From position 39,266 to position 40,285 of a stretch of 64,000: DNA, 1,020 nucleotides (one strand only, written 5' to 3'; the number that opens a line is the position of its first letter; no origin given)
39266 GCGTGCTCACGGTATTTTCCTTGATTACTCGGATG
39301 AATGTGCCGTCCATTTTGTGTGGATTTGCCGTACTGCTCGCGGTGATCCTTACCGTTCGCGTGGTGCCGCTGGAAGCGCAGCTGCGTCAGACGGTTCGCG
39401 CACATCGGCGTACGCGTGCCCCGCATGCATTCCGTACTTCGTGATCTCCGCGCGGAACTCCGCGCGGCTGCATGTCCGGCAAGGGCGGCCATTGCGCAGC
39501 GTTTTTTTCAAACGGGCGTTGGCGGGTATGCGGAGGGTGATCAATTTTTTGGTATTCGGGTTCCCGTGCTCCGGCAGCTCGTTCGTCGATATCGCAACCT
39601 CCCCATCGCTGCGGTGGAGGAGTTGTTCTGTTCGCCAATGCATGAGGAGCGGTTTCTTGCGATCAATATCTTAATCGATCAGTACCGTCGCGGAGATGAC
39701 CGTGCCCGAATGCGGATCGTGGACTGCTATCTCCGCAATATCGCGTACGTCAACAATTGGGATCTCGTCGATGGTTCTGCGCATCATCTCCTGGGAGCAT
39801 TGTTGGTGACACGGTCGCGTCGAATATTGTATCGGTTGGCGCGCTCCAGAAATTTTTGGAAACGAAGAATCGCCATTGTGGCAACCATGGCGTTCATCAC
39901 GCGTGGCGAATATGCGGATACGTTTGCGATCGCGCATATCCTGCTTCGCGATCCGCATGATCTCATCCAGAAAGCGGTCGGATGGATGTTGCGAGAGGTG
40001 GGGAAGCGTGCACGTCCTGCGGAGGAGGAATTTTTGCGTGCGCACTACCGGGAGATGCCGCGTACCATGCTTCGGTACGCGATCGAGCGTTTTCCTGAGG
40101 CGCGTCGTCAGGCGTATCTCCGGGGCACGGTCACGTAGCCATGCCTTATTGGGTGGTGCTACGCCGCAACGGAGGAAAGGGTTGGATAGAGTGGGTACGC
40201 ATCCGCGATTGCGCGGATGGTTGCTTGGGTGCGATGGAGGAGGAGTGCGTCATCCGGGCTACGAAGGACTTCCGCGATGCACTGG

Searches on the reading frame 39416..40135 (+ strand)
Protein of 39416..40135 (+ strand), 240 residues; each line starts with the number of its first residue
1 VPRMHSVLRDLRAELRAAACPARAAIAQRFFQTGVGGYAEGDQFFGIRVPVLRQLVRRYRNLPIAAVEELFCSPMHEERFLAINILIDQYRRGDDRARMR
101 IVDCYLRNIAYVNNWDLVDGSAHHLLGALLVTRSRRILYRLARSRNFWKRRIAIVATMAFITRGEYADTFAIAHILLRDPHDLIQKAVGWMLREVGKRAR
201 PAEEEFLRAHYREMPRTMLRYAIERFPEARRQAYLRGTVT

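Call 8: search_protein_families(library=pfam, proteins=[window:39416-40135:+], max_evalue=0.01)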
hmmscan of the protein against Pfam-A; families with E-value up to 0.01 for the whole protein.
window:39416-40135:+ (240 aa): 1 family
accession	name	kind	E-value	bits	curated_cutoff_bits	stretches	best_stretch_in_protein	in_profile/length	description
PF08713.17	DNA_alkylation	-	1.9e-63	214.5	21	1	11-226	1-213/213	DNA alkylation repair enzyme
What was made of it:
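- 38701..40138 (+): Probable operon mates of the regulator: a 247-aa membrane protein (38701-39444) and a DNA-alkylation-repair (AlkD-like) protein (39416-40138). Pfam DNA_alkylation, E=1.9e-63 (call 8).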
